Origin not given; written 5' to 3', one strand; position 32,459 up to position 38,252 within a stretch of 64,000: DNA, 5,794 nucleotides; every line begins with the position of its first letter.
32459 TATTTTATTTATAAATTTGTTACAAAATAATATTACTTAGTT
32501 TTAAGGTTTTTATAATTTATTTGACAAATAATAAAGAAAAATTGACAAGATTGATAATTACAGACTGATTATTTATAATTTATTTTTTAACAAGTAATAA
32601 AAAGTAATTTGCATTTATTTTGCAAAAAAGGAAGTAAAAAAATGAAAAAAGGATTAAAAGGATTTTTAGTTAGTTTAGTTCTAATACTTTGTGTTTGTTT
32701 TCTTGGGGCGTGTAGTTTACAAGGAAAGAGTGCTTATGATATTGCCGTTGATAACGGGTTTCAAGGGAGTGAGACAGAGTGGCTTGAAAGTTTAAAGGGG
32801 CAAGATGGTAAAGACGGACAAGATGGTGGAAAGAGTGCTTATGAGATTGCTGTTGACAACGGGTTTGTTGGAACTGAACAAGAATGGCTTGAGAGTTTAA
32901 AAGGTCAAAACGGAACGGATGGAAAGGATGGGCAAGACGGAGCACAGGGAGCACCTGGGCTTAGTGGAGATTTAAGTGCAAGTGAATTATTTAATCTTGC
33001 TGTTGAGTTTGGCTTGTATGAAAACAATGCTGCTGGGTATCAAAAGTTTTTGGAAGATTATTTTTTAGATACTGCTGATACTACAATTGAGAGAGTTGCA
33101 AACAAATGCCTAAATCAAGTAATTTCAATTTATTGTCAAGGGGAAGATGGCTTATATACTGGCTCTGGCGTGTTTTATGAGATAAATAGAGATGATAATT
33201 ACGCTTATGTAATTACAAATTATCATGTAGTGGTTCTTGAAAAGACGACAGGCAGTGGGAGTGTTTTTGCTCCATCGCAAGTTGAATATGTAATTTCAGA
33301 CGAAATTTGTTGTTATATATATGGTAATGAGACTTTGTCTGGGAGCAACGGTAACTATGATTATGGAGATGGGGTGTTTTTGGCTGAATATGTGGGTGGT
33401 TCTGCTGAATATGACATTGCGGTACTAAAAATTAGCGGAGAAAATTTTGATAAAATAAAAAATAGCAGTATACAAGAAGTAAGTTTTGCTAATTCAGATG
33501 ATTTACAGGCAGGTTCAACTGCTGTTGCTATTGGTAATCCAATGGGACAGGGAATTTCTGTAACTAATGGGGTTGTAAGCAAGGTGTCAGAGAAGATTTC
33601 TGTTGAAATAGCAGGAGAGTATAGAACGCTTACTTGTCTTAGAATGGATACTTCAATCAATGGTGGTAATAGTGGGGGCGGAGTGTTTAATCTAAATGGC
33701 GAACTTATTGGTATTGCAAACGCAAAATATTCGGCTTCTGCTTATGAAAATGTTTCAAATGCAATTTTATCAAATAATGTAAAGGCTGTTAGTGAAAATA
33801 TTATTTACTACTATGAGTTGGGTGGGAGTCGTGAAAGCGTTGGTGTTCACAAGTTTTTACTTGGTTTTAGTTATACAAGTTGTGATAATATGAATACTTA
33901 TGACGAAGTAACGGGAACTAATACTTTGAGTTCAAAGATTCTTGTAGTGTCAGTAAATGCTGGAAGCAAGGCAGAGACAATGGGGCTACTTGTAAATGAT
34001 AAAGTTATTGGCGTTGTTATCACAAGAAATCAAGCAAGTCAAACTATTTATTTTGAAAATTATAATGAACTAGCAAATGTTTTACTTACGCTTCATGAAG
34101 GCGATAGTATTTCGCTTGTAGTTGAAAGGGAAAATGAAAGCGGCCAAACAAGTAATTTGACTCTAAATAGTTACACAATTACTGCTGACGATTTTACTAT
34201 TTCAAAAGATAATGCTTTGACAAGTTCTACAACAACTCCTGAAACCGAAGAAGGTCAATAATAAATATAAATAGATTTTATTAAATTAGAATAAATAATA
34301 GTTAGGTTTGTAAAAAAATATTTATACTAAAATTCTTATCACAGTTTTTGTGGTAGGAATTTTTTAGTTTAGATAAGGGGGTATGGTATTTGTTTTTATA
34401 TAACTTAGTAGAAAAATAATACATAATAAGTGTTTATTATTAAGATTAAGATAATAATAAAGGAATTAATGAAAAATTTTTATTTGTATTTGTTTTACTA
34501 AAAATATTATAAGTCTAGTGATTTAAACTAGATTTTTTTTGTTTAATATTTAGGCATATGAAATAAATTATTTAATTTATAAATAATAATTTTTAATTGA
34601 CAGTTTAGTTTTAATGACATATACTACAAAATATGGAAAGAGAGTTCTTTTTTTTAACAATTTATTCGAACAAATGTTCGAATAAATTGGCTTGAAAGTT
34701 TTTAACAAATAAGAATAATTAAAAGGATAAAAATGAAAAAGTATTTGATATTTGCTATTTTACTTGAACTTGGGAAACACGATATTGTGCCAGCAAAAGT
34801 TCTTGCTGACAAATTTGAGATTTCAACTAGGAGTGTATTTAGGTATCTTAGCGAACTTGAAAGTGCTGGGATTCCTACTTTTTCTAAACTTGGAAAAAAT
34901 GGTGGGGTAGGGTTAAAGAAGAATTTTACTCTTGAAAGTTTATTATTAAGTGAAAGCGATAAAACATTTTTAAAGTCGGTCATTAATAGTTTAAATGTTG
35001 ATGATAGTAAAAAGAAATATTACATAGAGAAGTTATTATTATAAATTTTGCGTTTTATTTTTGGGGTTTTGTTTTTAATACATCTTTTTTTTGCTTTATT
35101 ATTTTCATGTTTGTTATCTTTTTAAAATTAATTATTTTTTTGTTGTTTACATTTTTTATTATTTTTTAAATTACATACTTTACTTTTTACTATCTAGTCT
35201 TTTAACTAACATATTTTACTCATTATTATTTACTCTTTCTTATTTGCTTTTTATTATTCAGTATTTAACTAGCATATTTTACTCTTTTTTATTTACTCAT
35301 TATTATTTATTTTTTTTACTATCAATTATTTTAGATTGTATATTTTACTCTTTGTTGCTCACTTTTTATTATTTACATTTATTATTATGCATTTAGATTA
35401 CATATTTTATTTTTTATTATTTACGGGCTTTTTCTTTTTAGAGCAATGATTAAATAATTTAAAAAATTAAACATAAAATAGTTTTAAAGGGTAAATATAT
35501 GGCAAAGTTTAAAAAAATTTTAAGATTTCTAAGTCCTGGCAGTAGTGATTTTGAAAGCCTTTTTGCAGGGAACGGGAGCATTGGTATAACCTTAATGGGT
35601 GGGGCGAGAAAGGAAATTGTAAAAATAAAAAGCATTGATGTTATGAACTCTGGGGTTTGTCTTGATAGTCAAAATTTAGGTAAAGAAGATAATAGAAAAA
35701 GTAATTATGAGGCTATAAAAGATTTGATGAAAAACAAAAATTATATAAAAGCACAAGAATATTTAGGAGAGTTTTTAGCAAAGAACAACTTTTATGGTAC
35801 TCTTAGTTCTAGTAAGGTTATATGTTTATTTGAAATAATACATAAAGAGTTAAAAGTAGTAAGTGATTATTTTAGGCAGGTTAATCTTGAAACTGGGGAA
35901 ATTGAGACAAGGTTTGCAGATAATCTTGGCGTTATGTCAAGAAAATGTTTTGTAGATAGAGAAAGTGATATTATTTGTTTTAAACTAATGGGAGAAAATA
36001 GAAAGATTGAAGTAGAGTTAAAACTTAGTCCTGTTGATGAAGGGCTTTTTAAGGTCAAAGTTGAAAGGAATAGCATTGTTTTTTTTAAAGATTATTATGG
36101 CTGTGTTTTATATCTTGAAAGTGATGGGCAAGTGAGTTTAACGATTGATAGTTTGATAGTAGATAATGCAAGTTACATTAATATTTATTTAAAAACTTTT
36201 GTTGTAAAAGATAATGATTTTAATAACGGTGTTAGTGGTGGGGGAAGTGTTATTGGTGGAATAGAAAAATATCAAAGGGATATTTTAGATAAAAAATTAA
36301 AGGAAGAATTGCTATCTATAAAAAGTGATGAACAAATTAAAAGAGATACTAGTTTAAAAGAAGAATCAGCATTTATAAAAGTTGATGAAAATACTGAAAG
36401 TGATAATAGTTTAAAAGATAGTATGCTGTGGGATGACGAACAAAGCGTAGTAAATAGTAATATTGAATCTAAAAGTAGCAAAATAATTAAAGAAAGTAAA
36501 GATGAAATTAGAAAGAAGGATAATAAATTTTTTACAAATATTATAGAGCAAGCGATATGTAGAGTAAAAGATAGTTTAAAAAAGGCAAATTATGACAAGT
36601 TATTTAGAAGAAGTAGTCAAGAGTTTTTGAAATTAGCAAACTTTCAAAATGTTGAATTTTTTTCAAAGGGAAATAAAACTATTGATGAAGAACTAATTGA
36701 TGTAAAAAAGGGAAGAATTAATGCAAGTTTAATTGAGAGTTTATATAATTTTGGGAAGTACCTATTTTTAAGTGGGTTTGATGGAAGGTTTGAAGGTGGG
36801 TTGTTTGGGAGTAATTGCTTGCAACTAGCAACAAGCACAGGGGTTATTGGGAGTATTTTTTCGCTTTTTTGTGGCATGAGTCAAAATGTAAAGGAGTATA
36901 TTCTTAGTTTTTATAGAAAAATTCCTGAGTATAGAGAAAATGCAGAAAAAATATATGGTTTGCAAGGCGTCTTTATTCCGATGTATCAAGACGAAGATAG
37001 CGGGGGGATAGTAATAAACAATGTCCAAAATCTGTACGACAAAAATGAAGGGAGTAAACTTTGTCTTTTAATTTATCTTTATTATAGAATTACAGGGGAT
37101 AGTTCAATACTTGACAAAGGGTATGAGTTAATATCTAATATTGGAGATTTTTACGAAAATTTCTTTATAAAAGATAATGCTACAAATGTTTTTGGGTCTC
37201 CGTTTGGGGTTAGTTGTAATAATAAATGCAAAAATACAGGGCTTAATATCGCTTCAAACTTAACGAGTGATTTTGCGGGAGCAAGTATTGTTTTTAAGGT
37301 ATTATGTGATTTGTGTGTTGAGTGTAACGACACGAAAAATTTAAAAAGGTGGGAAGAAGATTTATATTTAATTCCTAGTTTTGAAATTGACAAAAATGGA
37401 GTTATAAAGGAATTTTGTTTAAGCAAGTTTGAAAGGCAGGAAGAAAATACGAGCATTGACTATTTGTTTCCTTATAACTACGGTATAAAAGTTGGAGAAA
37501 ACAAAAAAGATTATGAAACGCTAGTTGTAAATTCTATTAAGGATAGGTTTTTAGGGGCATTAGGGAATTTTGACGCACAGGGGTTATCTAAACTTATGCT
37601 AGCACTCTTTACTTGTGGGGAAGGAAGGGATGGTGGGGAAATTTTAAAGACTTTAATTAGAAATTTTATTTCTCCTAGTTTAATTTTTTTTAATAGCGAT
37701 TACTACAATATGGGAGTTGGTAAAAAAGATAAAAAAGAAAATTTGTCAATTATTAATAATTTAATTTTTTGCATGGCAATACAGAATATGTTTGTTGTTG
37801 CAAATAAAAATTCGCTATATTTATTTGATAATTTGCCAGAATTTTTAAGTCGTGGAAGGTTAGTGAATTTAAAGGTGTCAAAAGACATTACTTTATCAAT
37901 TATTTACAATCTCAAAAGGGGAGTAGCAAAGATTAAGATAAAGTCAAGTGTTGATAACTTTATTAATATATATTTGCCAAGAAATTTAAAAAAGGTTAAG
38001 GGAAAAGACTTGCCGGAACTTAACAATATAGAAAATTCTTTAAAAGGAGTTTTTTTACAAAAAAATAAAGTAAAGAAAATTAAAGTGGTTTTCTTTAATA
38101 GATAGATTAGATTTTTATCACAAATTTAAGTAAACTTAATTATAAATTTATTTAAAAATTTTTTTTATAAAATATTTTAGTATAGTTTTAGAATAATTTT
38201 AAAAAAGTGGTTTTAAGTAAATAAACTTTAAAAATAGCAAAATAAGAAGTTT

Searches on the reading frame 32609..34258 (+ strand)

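Call 86: search_protein_families(library=pfam, proteins=[window:32609-34258:+], max_evalue=0.00001)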
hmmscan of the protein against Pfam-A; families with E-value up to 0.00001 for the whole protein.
window:32609-34258:+ (550 aa): 2 families
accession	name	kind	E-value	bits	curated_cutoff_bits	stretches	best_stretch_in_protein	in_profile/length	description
PF13365.12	Trypsin_2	-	6.2e-21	76.1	27.6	1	185-369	1-144/144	Trypsin-like peptidase domain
PF00089.32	Trypsin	-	3.3e-11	43.9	20.6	1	200-382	36-207/220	Trypsin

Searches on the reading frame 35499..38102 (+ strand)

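Call 86: search_protein_families(library=pfam, proteins=[window:35499-38102:+], max_evalue=0.00001)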
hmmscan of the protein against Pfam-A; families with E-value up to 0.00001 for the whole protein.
window:35499-38102:+ (868 aa): 2 families
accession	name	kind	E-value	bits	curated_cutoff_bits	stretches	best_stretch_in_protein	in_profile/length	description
PF14498.12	Glyco_hyd_65N_2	-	1.6e-14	54.9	27.7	1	9-231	2-225/234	Glycosyl hydrolase family 65, N-terminal domain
PF22124.2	Glyco_hydro_95_cat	-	1.5e-13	50.9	27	1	475-649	125-304/408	Glycosyl hydrolase family 95 catalytic domain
